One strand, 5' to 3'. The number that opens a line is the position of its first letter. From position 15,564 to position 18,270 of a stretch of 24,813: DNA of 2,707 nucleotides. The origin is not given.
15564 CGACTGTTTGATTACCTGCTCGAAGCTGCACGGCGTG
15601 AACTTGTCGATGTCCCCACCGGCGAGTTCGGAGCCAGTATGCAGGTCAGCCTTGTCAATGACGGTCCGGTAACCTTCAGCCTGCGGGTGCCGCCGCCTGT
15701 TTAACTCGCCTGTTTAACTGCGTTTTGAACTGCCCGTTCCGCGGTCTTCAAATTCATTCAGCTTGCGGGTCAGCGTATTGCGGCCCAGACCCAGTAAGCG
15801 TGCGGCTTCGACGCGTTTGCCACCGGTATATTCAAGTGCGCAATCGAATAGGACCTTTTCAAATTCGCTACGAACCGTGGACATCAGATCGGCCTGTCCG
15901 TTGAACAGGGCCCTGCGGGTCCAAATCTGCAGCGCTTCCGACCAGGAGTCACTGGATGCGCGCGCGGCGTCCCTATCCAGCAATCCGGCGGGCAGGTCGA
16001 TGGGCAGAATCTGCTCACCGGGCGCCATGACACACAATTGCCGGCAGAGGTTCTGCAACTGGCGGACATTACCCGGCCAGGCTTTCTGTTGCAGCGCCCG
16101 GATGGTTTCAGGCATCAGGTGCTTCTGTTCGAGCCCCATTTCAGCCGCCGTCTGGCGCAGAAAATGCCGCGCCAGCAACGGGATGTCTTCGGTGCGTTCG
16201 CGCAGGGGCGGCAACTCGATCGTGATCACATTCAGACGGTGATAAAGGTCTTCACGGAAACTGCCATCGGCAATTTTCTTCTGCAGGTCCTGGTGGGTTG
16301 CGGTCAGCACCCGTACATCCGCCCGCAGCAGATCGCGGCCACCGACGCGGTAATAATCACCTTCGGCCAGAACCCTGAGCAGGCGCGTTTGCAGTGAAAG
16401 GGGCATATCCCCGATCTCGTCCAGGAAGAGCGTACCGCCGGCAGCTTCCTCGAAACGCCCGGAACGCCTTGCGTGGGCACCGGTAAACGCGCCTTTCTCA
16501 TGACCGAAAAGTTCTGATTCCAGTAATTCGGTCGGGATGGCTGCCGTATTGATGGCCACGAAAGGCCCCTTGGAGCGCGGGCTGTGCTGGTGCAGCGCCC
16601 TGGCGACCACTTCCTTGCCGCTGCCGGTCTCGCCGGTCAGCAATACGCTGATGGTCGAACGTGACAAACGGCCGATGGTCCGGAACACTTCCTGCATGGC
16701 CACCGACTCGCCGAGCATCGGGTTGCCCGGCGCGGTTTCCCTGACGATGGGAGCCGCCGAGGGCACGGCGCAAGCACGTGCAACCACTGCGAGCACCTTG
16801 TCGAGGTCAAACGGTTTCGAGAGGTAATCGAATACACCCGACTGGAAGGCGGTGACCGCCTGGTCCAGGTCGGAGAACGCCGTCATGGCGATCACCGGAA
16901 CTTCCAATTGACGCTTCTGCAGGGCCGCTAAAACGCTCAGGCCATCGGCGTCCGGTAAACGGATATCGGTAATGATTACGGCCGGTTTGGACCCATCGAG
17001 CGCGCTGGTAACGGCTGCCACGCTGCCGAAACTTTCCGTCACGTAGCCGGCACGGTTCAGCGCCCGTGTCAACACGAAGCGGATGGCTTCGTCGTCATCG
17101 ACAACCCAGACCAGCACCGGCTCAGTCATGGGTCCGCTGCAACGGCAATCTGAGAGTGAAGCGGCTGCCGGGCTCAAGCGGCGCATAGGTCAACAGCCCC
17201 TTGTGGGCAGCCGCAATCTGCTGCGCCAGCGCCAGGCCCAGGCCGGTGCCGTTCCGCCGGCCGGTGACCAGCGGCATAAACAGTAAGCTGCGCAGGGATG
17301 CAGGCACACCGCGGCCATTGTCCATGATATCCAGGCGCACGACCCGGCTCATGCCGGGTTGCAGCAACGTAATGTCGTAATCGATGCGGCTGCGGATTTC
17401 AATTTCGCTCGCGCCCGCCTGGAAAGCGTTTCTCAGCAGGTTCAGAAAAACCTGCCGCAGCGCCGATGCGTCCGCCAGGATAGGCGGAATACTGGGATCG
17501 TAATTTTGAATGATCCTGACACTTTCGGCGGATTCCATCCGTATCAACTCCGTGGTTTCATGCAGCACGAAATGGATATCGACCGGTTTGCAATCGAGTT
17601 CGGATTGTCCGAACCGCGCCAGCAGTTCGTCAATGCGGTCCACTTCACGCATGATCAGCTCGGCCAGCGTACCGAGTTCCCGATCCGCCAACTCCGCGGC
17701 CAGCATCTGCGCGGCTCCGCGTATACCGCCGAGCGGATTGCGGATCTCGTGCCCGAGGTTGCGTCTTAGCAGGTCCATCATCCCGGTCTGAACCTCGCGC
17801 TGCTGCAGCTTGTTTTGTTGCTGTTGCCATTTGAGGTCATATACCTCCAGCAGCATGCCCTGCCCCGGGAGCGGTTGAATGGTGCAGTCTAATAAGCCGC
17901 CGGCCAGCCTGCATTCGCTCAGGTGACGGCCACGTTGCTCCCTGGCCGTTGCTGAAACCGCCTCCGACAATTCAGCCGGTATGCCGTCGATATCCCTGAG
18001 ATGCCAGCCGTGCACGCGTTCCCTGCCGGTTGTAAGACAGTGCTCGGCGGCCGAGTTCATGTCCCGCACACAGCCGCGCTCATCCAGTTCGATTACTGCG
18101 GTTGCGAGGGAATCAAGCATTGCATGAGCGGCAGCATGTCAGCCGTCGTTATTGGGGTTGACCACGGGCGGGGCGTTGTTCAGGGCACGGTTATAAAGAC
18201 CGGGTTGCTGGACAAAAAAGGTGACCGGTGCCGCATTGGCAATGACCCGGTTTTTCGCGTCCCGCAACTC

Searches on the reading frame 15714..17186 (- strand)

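Call 55: search_protein_families(library=pfam, proteins=[window:15714-17186:-], max_evalue=0.00001)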
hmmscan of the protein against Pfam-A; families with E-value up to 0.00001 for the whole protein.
window:15714-17186:- (490 aa): 6 families
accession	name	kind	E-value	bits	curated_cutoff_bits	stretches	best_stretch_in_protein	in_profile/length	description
PF00158.32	Sigma54_activat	-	8.2e-70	234.3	20.2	1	158-324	2-168/168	Sigma-54 interaction domain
PF00072.30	Response_reg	-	7.7e-27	94.1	30.2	1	26-135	1-110/111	Response regulator receiver domain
PF14532.12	Sigma54_activ_2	-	1.5e-25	90.5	25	1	158-328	1-138/138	Sigma-54 interaction domain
PF25601.1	AAA_lid_14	-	1.3e-24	86.2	27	1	329-410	1-82/87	AAA+ ATPase lid domain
PF02954.25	HTH_8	-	2.1e-11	43.8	22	1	440-479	3-42/42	Bacterial regulatory protein, Fis family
PF07728.20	AAA_5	-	3.2e-06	27.6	22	1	181-297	2-121/139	AAA domain (dynein-related subfamily)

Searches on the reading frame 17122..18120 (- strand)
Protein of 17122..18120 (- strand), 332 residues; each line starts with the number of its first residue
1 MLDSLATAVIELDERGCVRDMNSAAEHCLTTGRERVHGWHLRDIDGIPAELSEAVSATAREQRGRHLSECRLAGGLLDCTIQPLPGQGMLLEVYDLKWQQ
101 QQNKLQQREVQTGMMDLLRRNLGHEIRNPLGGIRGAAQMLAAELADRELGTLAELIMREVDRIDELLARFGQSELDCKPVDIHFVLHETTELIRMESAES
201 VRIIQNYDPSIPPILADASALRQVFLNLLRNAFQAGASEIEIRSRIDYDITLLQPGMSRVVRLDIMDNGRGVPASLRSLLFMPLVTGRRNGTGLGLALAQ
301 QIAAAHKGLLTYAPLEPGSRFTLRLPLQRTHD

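Call 55: search_protein_families(library=pfam, proteins=[window:17122-18120:-], max_evalue=0.00001)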
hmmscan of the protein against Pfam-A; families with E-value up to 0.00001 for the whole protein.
window:17122-18120:- (332 aa): 2 families
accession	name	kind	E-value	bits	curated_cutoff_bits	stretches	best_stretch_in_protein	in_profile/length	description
PF02518.31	HATPase_c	-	5.4e-18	65.9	26.4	1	217-328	2-110/111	Histidine kinase-, DNA gyrase B-, and HSP90-like ATPase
PF00512.31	HisKA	-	6e-10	39.5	26.9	1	120-169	7-56/66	His Kinase A (phospho-acceptor) domain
